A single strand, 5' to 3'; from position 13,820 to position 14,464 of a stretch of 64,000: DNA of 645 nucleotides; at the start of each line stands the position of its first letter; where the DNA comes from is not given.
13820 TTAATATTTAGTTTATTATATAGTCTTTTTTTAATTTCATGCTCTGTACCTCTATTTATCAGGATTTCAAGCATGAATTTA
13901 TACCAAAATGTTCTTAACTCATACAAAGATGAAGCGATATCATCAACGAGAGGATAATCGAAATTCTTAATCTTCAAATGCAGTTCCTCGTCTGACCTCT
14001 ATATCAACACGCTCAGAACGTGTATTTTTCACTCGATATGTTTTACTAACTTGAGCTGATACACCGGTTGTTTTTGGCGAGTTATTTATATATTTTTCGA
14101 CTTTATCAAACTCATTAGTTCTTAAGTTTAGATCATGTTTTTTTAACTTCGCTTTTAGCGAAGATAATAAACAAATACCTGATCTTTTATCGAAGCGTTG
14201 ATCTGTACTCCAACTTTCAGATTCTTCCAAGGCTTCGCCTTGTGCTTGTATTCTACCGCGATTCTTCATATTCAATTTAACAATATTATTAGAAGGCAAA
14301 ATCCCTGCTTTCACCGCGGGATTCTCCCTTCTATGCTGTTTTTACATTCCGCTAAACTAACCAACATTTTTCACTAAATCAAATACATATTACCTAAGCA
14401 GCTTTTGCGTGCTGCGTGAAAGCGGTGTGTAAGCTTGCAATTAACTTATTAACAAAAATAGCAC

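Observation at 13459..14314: AT-rich, overlapping two-gene cassette of unknown function upstream of two TA modules: candidate novel toxin/antitoxin, toxin/immunity or phage-defence pair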

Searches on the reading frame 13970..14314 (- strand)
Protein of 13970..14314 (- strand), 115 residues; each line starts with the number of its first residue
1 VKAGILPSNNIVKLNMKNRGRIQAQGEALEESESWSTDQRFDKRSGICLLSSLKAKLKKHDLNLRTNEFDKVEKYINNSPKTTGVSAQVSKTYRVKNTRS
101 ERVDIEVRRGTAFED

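Call 4: search_protein_families(library=pfam, proteins=[window:13970-14314:-], max_evalue=1)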
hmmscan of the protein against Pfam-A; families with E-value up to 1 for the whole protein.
window:13970-14314:- (115 aa): 1 family
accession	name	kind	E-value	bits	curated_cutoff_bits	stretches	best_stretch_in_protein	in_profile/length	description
PF21520.3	ITGAX-like_Ig_3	-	0.12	12.4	27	1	69-107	11-49/181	Integrin alpha-X-like, Ig-like domain 3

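Call 5: search_protein_families(library=padloc, proteins=[window:13970-14314:-], max_evalue=1)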
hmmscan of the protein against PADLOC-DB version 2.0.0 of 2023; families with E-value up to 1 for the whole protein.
window:13970-14314:- (115 aa): 0 families

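Call 6: search_protein_families(library=phrogs, proteins=[window:13970-14314:-], max_evalue=1)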
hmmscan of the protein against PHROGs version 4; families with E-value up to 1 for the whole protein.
window:13970-14314:- (115 aa): 0 families

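Call 7: search_protein_families(library=ncbifam, proteins=[window:13970-14314:-], max_evalue=1)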
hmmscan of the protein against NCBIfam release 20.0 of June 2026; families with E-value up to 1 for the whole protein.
window:13970-14314:- (115 aa): 0 families

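Call 9: find_homologous_proteins(query=window:13970-14314:-, max_evalue=0.01)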
Query window:13970-14314:- (115 aa): 24 proteins with E <= 0.01 among 27 candidates.
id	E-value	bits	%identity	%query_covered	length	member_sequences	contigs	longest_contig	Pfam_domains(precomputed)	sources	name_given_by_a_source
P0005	1.3e-67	242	100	100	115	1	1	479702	-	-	-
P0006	7.8e-45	169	80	87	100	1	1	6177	-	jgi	-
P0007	2.5e-44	167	81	87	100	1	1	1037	-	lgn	-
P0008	6.3e-41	156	77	87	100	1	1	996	-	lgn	-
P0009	2.1e-33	132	69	87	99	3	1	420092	-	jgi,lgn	jgi:hypothetical protein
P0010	4.3e-23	99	52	85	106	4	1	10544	-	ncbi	ncbi:hypothetical protein V8035_004146 [Vibrio vulnificus]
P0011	3.1e-21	93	50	90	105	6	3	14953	-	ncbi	ncbi:hypothetical protein ACTHEL_004581, partial [Vibrio parahaemolyticus]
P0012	3.1e-21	93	51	85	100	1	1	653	-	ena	-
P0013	2.2e-20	90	49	85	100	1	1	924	-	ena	-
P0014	3.3e-20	90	50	83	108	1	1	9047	-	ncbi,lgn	-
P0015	5.6e-20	89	49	85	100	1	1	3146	-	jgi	-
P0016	1.8e-19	87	49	85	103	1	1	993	-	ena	-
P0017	3.0e-19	87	48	85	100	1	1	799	-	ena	-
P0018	4.2e-19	86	47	85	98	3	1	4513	-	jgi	-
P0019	1.0e-17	82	48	85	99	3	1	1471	-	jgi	-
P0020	5.2e-17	80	48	85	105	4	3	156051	-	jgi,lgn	jgi:hypothetical protein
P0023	2.4e-16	77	47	85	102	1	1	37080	-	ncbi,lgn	-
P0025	3.2e-13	67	42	89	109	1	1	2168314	-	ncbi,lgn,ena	-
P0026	3.9e-13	67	42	84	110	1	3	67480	-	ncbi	ncbi:MAG: hypothetical protein ACRBFS_24170 [Aureispira sp.]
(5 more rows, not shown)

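Call 13: find_encoding_contigs(protein=P0009, flank=6000, max_places=3)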
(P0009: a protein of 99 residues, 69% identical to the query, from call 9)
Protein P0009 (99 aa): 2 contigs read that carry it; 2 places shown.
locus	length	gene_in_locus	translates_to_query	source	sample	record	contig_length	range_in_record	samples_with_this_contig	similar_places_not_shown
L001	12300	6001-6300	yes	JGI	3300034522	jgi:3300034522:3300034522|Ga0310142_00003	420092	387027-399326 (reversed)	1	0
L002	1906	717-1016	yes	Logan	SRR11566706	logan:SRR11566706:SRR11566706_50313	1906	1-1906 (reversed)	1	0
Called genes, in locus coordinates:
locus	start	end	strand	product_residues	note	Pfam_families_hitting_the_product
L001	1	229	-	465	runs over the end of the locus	PF03600:CitMHS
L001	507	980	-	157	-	PF14267:DUF4357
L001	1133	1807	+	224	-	PF00005:ABC_tran, PF13304:AAA_21 (faint)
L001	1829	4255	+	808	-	PF02687:FtsX (weak), PF12704:MacB_PCD, PF02687:FtsX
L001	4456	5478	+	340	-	PF07143:AttH, PF17186:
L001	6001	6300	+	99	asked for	-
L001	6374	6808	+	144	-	-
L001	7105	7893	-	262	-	PF00561:Abhydrolase_1, PF12146:Hydrolase_4, PF12697:Abhydrolase_6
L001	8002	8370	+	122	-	PF04237:YjbR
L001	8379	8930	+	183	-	PF13302:Acetyltransf_3 (weak), PF00583:Acetyltransf_1, PF13673:Acetyltransf_10, PF13508:Acetyltransf_7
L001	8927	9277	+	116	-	PF12290:DUF3802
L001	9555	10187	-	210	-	PF01625:PMSR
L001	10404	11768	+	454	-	PF00696:AA_kinase, PF00583:Acetyltransf_1, PF13508:Acetyltransf_7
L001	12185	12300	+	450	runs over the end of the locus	PF00696:AA_kinase, PF13840:ACT_7 (faint), PF22468:ACT_9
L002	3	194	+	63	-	?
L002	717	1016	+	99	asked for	-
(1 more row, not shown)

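Call 14: find_encoding_contigs(protein=P0006, flank=6000, max_places=3)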
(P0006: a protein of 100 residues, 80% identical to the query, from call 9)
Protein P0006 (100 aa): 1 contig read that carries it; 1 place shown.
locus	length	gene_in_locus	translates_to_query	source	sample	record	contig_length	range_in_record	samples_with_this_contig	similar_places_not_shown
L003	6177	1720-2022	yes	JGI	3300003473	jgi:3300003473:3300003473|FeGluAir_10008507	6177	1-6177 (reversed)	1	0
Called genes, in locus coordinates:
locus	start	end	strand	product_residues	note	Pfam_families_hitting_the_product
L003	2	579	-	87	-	?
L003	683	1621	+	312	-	-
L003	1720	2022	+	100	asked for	-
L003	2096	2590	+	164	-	-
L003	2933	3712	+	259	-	-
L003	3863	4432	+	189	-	PF13527:Acetyltransf_9, PF00583:Acetyltransf_1, PF13508:Acetyltransf_7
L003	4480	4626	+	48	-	-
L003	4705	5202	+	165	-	-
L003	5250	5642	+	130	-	-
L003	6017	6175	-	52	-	?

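Call 15: find_encoding_contigs(protein=P0010, flank=6000, max_places=3)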
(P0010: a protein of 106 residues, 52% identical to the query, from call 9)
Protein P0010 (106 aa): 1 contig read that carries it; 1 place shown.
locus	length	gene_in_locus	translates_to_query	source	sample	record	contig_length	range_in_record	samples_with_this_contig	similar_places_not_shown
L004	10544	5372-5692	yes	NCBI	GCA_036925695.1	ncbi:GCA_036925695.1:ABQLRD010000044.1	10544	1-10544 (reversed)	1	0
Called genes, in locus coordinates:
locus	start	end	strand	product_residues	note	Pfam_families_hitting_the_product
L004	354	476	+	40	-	-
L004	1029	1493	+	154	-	-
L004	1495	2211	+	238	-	PF05014:Nuc_deoxyrib_tr (weak)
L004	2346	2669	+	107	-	-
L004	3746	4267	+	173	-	PF13527:Acetyltransf_9 (weak), PF13673:Acetyltransf_10 (weak), PF00583:Acetyltransf_1, PF13508:Acetyltransf_7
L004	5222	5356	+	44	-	-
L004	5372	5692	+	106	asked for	-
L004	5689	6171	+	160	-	-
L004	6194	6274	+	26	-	-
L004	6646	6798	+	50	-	-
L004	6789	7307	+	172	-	PF00583:Acetyltransf_1, PF13302:Acetyltransf_3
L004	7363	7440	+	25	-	-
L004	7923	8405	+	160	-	PF13429:TPR_15 (weak), PF12688:TPR_5, PF12895:ANAPC3 (weak), PF00515:TPR_1 (weak), PF07719:TPR_2 (weak), PF13174:TPR_6, PF13176:TPR_7 (weak), PF14559:TPR_19, +9 more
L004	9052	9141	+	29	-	-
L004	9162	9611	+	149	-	PF00583:Acetyltransf_1 (weak)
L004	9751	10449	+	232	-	-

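Call 20: find_encoding_contigs(protein=P0025, flank=6000, max_places=2)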
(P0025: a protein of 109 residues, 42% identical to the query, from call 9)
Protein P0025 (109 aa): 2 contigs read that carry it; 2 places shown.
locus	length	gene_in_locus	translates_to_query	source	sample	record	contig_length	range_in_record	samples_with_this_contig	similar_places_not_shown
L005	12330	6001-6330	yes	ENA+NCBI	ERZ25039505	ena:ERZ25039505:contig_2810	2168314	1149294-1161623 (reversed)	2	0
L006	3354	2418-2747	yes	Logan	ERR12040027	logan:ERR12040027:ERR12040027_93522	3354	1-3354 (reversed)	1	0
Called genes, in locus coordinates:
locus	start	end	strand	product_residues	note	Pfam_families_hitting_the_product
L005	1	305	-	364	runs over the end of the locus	PF01883:FeS_assembly_P, PF01656:CbiA, PF09140:MipZ (weak), PF10609:ParA, PF13614:AAA_31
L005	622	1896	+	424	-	PF00270:DEAD, PF04851:ResIII, PF00271:Helicase_C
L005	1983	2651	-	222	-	PF00730:HhH-GPD, PF00633:HHH (faint)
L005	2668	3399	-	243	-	PF02872:5_nucleotid_C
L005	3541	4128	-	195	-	PF25589:DUF7935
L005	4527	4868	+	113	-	PF01521:Fe-S_biosyn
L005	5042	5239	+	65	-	PF01632:Ribosomal_L35p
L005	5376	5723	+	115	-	PF00453:Ribosomal_L20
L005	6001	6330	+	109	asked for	-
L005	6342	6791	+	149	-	-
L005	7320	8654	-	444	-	PF00111:Fer2, PF00175:NAD_binding_1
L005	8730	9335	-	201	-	PF02508:Rnf-Nqr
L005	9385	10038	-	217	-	PF02508:Rnf-Nqr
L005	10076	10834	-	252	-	PF04205:FMN_bind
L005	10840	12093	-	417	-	PF03116:NQR2_RnfD_RnfE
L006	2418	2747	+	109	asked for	-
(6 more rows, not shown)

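Call 21: find_encoding_contigs(protein=P0020, flank=6000, max_places=3)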
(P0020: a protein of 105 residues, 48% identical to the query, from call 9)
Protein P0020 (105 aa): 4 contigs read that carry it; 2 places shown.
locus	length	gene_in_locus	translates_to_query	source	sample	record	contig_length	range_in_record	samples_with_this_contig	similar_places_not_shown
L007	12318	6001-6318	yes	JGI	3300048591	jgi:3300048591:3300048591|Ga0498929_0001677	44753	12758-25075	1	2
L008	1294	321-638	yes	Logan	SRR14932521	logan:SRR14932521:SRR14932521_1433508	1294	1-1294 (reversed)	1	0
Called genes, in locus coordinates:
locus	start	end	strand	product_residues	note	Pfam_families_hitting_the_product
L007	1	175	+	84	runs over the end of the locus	-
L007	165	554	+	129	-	PF01850:PIN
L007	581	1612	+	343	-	PF13439:Glyco_transf_4, PF20706:GT4-conflict (faint), PF00534:Glycos_transf_1, PF13692:Glyco_trans_1_4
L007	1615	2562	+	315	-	-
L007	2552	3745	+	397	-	PF00534:Glycos_transf_1 (faint), PF13524:Glyco_trans_1_2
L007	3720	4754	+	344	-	PF01757:Acyl_transf_3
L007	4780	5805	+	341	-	PF01757:Acyl_transf_3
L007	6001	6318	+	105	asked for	-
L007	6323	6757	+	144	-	-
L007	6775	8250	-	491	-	PF04326:SLFN_AlbA_2, PF13749:HATPase_c_4, PF13412:HTH_24 (weak)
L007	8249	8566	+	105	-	-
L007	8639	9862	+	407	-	PF13439:Glyco_transf_4, PF13579:Glyco_trans_4_4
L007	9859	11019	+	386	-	PF00534:Glycos_transf_1, PF13692:Glyco_trans_1_4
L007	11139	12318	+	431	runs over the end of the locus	-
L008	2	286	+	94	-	?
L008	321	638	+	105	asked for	-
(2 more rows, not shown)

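Call 22: find_encoding_contigs(protein=P0026, flank=6000, max_places=3)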
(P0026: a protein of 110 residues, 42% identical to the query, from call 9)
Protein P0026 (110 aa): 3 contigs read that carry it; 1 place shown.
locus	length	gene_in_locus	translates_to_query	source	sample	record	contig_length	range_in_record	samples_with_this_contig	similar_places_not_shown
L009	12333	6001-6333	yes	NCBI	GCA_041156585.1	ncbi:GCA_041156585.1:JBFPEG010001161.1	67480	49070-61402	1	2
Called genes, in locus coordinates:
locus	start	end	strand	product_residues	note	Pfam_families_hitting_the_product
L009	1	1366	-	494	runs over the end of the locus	PF05406:WGR, PF24758:LRR_At5g56370 (faint), PF25019:LRR_R13L1-DRL21 (faint), PF00560:LRR_1 (faint), PF13855:LRR_8, PF12799:LRR_4 (weak), PF13855:LRR_8 (weak), PF23598:LRR_14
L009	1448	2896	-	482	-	PF05406:WGR, PF00560:LRR_1 (faint), PF13855:LRR_8 (faint), PF23598:LRR_14, PF25019:LRR_R13L1-DRL21 (weak), PF12799:LRR_4 (weak)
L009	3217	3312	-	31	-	-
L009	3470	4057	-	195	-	PF25589:DUF7935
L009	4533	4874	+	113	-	PF01521:Fe-S_biosyn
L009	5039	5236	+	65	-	PF01632:Ribosomal_L35p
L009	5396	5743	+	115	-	PF00453:Ribosomal_L20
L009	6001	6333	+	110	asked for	-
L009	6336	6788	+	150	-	-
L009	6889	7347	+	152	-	PF06445:GyrI-like, PF14526:Cass2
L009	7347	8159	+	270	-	PF00561:Abhydrolase_1, PF12146:Hydrolase_4, PF12697:Abhydrolase_6, PF03096:Ndr (weak), PF10230:LIDHydrolase (faint)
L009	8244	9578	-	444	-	PF00111:Fer2, PF00175:NAD_binding_1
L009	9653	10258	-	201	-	PF02508:Rnf-Nqr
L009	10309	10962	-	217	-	PF02508:Rnf-Nqr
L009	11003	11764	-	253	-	PF04205:FMN_bind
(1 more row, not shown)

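Call 23: find_encoding_contigs(protein=P0023, flank=6000, max_places=2)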
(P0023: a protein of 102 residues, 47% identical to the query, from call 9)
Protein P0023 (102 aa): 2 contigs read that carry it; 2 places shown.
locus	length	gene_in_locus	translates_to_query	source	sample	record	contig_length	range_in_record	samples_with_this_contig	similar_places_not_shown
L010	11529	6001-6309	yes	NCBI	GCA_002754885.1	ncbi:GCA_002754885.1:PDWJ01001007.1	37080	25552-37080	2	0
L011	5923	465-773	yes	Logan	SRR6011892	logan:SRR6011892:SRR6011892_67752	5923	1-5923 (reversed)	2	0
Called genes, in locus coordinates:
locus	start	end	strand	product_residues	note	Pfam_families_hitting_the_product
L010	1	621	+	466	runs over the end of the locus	PF10396:TrmE_N, PF12631:MnmE_helical, PF03193:RsgA_GTPase (faint), PF00071:Ras, PF01926:MMR_HSR1, PF02421:FeoB_N, PF08477:Roc (weak), PF00009:GTP_EFTU, +1 more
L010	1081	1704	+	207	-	PF13353:Fer4_12 (weak), PF04055:Radical_SAM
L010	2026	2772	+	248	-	PF00106:adh_short, PF08659:KR, PF13561:adh_short_C2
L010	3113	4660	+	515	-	PF06347:SH3_4 (faint), PF08239:SH3_3, PF11860:Muramidase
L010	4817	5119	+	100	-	-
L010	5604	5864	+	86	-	-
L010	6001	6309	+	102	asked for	-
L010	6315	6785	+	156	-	-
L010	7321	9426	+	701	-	-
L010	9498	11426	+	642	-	PF00884:Sulfatase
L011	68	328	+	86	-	-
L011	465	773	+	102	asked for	-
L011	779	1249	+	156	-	-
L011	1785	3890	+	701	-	-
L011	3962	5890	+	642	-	PF00884:Sulfatase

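Call 33: search_solved_structures(query=A5, max_evalue=10)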
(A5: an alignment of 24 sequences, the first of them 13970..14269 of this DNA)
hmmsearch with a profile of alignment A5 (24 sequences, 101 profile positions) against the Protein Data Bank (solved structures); distinct sequences matched with E-value up to 10: 1.
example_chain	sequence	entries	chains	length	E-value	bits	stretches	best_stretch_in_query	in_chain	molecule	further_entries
8ec3_A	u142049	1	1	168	7.9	10.1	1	11-83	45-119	Fibronectin-binding protein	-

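Call 38: find_related_loci(query=A5, collection=genome_contigs, flank=8000)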
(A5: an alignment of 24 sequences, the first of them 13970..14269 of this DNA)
Query A5 (100 aa) in genome_contigs; peptide patterns used: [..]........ (x = any residue, [..] = any of these).
160 stretches matched a pattern; 135 encode a relative of the query (tblastn E <= 1e-3); the best 80 are kept; 80 distinct loci.
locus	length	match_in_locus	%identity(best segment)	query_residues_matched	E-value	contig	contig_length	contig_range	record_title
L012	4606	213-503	53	2-98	1e-26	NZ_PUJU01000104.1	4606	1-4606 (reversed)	Photorhabdus tasmaniensis strain T327 scaffold_0104, whole genome shotgun sequence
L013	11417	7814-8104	53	2-98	8e-26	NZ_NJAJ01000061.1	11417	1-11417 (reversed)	Xenorhabdus stockiae strain DSM 17904 Xsto_61, whole genome shotgun sequence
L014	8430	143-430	50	3-98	8e-26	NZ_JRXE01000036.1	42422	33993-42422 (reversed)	Winslowiella iniecta strain B120 contig000036, whole genome shotgun sequence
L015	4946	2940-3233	50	3-100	1e-25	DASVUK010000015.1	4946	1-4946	MAG TPA_asm: Pseudomonas sp. isolate SMAG_U3315 k141_447838, whole genome shotgun sequence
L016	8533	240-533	51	3-100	1e-25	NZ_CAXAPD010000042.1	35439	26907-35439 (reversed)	Pseudomonas sp. RL_5y_Pfl2_73 isolate PseudoSSchier:73 RL_5y_Pfl2_73_NODE_42_length_35439_cov_20.177872, whole genome sh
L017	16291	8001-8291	48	1-97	2e-25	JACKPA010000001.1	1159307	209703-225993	MAG: Leptospiraceae bacterium isolate HK-STAS-SPIR-3 HK-STAS-SPIR-3_1, whole genome shotgun sequence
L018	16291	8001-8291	53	2-98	2e-25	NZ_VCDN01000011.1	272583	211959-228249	Xenorhabdus santafensis strain 12 WTCHG_223154_282_1_contig_11, whole genome shotgun sequence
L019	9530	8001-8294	44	1-98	3e-25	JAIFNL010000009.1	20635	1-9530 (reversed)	MAG: Bacteroidetes bacterium isolate bin_9 scaffold_6066, whole genome shotgun sequence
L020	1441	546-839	47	1-98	5e-25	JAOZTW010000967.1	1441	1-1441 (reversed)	MAG: Bacteroidales bacterium isolate GMC8.concoct.158 GMC8_226744_length_1441_cov_10.141414, whole genome shotgun sequen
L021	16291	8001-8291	51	2-98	1e-24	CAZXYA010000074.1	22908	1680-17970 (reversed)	MAG TPA_asm: uncultured Saprospiraceae bacterium isolate SRP065251_co1_7 genome assembly, contig: NODE_1591_length_22908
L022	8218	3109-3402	46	1-98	1e-24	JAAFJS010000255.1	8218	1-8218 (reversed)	MAG: Cytophagales bacterium isolate bin4.concoct.b16b17b19.039 WN_Cytophagales_4_scaffold_255, whole genome shotgun sequ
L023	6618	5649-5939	45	1-98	5e-24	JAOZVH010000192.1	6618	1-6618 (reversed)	MAG: Bacteroidales bacterium isolate GMC9.metabat2.18 GMC9_6108_length_6618_cov_19.655493, whole genome shotgun sequence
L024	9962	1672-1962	41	1-98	7e-24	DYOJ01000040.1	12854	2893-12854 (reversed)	MAG TPA_asm: Acetofilamentum sp. isolate SulCav_GS09_5_7_37_72 SulCav_GS09_5_8017_length_12854_cov_38_857645, whole geno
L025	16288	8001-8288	51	3-98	7e-24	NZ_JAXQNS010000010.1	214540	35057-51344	Pseudomonas sp. RP23018S RP23018S_contig_10, whole genome shotgun sequence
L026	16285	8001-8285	50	3-98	2e-23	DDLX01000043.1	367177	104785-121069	MAG TPA_asm: Cytophagales bacterium UBA2561 UBA2561_contig_125, whole genome shotgun sequence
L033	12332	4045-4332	47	3-99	2e-22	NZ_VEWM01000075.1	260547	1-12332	Psychrobacter sp. I-STPA6b Contigs1_6_len:260547, whole genome shotgun sequence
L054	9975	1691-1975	48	3-98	3e-19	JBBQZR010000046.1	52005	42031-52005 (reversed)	MAG: Lysobacterales bacterium isolate Co_metawrap_2246 Cmw_2246_k141_19767443_length_52005_cov_13.0000, whole genome sho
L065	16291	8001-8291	49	3-99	2e-18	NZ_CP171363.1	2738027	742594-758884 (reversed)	Faucicola mancuniensis strain GVCNT2 chromosome, complete genome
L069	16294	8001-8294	44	3-98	5e-18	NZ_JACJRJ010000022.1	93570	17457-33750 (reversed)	Cylindrospermum sp. FACHB-282 contig22, whole genome shotgun sequence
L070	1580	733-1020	42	3-98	6e-18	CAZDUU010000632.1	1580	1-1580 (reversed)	MAG TPA_asm: uncultured Bacteroidales bacterium isolate binchicken_co20_200 genome assembly, contig: NODE_143725_length_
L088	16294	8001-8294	39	3-98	4e-15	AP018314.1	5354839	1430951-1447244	Sphaerospermopsis kisseleviana NIES-73 DNA, nearly complete genome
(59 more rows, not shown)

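Call 42: predict_structure(alignment_id=A5)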
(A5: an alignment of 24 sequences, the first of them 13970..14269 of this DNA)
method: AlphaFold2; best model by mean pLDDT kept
length: 100 residues; sequences in the alignment: 24
mean_pLDDT: 96.9   pTM: 0.88
mean pLDDT of the five models: 96.9, 95.6, 95.3, 93.8, 89.4
residues with pLDDT >= 90: 96; 70-90: 4; 50-70: 0; < 50: 0
segments of 3 or more residues with pLDDT < 50: none
pLDDT, mean of each block of 10 residues (from residue 1): 97 97 96 99 98 99 94 98 97 96
secondary structure, 60 per line:
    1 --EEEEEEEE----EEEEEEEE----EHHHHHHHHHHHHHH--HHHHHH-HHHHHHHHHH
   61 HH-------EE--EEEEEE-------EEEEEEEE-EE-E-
elements in order: E3-10 E15-22 H28-41 H44-49 H51-62 E74-79 E87-94
